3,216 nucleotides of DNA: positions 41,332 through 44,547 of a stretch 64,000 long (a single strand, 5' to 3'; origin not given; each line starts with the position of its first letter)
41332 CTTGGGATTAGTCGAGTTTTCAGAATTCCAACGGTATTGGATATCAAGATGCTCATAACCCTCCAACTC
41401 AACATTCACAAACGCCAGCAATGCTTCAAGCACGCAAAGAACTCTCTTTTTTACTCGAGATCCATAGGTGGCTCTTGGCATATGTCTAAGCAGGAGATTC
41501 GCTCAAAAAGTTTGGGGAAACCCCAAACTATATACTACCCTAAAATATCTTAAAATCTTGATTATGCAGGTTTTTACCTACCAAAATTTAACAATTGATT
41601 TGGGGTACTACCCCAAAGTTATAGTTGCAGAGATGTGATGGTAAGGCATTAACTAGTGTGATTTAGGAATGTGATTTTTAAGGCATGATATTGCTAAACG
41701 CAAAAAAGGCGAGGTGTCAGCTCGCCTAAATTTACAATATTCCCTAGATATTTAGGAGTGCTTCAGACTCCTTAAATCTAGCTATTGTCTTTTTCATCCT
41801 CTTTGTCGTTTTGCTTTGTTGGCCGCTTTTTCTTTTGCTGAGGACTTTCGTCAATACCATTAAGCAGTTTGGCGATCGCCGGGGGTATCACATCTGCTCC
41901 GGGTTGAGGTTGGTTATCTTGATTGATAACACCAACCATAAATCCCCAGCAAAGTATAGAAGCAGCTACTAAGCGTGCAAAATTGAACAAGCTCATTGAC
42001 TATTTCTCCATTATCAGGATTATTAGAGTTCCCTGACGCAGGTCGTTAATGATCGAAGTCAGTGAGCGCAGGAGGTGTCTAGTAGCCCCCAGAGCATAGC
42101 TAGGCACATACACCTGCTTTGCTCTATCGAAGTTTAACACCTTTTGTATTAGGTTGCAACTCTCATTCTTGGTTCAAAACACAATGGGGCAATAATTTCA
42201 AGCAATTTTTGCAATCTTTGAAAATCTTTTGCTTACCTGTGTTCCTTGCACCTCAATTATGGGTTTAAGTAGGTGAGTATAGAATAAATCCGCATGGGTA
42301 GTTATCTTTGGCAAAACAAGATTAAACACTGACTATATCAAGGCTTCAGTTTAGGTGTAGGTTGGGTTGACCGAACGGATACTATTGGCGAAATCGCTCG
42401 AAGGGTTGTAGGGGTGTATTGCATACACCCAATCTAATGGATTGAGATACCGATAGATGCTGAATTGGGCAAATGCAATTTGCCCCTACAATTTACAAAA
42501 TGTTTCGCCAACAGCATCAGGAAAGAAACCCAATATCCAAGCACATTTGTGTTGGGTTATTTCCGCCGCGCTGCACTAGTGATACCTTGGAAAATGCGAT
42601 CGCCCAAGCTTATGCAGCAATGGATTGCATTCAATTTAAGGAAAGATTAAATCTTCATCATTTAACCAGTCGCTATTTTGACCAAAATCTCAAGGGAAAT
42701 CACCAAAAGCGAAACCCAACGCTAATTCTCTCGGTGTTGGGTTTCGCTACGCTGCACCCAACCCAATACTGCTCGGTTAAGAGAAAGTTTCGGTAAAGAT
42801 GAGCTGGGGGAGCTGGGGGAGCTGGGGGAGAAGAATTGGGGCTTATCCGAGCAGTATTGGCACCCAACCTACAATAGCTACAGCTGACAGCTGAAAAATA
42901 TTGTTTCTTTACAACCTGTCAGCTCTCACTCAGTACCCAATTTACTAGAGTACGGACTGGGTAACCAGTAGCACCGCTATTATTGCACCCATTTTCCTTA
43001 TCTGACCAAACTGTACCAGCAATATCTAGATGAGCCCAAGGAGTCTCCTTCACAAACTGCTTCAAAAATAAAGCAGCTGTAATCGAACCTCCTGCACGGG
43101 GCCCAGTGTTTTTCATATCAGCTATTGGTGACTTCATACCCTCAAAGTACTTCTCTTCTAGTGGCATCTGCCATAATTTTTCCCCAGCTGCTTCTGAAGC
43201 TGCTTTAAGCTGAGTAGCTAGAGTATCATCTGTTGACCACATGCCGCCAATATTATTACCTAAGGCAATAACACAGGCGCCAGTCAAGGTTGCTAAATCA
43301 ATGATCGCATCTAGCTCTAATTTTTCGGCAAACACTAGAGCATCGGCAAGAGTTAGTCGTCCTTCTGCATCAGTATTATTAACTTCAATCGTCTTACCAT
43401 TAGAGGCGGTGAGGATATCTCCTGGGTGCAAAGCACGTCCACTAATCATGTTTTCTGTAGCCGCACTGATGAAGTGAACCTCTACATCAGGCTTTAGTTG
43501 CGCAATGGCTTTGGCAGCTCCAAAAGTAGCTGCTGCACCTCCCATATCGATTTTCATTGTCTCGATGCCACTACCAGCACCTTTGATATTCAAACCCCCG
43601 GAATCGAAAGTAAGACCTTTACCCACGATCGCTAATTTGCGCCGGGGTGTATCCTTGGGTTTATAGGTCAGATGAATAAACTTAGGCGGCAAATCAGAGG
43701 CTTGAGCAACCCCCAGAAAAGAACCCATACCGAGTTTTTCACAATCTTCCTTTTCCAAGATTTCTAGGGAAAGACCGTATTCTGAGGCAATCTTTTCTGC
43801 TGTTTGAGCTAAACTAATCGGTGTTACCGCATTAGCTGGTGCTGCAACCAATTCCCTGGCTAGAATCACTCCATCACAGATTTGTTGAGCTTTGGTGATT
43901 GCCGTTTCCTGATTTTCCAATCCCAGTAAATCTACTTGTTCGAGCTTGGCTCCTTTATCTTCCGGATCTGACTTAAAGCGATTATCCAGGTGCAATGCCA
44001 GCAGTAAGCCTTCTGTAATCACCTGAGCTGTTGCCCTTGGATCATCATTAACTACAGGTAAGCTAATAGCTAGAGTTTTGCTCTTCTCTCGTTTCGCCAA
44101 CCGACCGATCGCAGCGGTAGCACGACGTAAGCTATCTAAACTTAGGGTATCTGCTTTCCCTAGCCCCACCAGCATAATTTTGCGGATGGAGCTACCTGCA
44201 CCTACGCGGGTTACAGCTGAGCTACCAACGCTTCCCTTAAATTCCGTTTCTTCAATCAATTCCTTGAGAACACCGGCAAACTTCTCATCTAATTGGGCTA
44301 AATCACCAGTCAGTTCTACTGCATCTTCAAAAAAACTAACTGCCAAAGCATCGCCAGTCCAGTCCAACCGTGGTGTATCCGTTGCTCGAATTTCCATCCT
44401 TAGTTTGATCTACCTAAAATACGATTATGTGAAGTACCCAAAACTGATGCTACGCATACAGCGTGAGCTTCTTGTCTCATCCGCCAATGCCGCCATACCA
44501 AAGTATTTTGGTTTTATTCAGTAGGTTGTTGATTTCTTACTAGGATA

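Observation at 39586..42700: NB-ARC/STAND NTPase with an unassigned N-terminal domain, a paired palindromic operator-like motif upstream and a 39-nt gene fragment duplicated 2.8 kb away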

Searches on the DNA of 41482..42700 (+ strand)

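Call 42: search_dna_similar(query=window:41482-42700:+, collection=plasmids, mode=distant, max_rows=10)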
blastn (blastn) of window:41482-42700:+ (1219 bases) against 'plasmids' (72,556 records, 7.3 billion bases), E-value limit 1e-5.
No match.

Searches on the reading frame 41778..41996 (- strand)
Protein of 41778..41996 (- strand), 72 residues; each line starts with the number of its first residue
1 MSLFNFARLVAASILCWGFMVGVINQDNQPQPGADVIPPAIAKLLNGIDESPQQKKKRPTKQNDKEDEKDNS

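Call 31: search_protein_families(library=pfam, proteins=[window:41778-41996:-], max_evalue=0.001)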
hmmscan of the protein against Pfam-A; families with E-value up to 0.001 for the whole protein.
window:41778-41996:- (72 aa): 0 families
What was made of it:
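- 41778..41996 (-): 72-aa ORF with an N-terminal hydrophobic helix, a GGAG ribosome-binding site and its own intrinsic terminator (41707-41727). It lies inside the polymorphic segment. Function unknown. No Pfam hit (call 31).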

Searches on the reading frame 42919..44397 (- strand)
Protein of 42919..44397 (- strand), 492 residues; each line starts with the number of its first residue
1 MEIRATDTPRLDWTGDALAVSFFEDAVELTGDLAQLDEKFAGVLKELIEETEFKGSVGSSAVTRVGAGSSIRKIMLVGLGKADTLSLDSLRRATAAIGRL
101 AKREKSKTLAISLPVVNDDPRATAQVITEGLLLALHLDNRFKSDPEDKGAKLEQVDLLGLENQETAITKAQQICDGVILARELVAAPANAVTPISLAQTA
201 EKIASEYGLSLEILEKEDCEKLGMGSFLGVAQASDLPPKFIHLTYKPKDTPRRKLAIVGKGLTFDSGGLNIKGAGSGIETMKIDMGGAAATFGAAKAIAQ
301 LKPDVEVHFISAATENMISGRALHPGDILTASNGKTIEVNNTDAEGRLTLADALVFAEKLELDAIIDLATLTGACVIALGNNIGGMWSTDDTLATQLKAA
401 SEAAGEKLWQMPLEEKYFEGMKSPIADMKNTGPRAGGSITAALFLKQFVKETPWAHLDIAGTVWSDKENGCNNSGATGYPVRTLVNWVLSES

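Call 17: find_related_loci(query=window:42919-44397:-, collection=genome_contigs, flank=10000)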
Query window:42919-44397:- (492 aa) in genome_contigs; peptide patterns used: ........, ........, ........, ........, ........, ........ (x = any residue, [..] = any of these).
556 stretches matched a pattern; 510 encode a relative of the query (tblastn E <= 1e-3); the best 80 are kept; 80 distinct loci.
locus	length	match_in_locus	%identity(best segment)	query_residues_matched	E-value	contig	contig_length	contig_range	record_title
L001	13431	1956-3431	98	1-492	0e+0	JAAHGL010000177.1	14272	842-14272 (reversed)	MAG: Symploca sp. SIO2C1 2C1_NODE_177, whole genome shotgun sequence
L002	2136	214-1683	91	1-490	0e+0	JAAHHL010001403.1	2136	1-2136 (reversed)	MAG: Caldora sp. SIO3E6 3E6_NODE_1403, whole genome shotgun sequence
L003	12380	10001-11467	88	1-491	0e+0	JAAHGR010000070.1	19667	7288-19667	MAG: Symploca sp. SIO2E6 2E6_NODE_70, whole genome shotgun sequence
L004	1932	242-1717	84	1-492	0e+0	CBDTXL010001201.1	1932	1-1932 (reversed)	MAG TPA_asm: uncultured bacterium isolate ERR2431955_maxbin2_4 genome assembly, contig: ERZ23878311.96136, whole genome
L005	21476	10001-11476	82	1-492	0e+0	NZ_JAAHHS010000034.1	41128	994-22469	MAG: Moorena sp. SIO3H5 3H5_NODE_34, whole genome shotgun sequence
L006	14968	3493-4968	82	1-492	0e+0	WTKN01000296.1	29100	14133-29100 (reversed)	MAG: Moorena sp. SS36440bin_2 NODE_99_length_29100_cov_32.064865, whole genome shotgun sequence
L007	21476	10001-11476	82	1-492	0e+0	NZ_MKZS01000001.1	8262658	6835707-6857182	Moorena bouillonii PNG strain PNG5-198 Ga0081470_101, whole genome shotgun sequence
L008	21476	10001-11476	82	1-492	0e+0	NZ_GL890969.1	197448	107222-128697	Moorena producens 3L scf52116, whole genome shotgun sequence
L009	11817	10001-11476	81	1-492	0e+0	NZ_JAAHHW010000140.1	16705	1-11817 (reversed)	MAG: Moorena sp. SIO3I8 3I8_NODE_140, whole genome shotgun sequence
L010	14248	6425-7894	83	1-490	0e+0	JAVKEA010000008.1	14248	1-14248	MAG: Coleofasciculus sp. E2-BRE-01 k141_25890, whole genome shotgun sequence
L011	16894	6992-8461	83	1-490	0e+0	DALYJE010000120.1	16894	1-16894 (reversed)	MAG TPA_asm: Coleofasciculaceae cyanobacterium CTOTU46609 NODE_323_length_16894_cov_5.639765, whole genome shotgun seque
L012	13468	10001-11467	81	1-489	0e+0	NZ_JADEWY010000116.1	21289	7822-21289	Coleofasciculus sp. LEGE 07092 NODE_257_length_21289_cov_13.4594, whole genome shotgun sequence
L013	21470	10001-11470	81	1-490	0e+0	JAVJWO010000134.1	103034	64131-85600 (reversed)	MAG: Coleofasciculus chthonoplastes F2-STO-03 k141_66549, whole genome shotgun sequence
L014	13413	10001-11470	84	1-490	0e+0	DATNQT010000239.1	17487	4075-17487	MAG TPA_asm: Candidatus Sericytochromatia bacterium isolate SMAG_U16514 k141_16393, whole genome shotgun sequence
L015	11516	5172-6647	84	1-492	0e+0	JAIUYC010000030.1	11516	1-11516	MAG: Coleofasciculus sp. S288 contig-91_3697, whole genome shotgun sequence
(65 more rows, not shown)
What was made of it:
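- L001 is a short-read MAG contig (call 17).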

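Call 31: search_protein_families(library=pfam, proteins=[window:42919-44397:-], max_evalue=0.001)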
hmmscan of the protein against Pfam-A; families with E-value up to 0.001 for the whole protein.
window:42919-44397:- (492 aa): 2 families
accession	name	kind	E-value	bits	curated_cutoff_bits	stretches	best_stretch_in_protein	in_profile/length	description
PF00883.26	Peptidase_M17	-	1.1e-124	416.2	25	1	179-485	2-310/310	Cytosol aminopeptidase family, catalytic domain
PF02789.23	Peptidase_M17_N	-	6.3e-28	97.7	23.4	1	20-144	2-128/129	Cytosol aminopeptidase family, N-terminal domain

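Call 53: find_encoding_contigs(protein=window:42919-44397:-, flank=10000, max_places=10)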
Protein window:42919-44397:- (492 aa): no gene with exactly this product is on record in the collection.
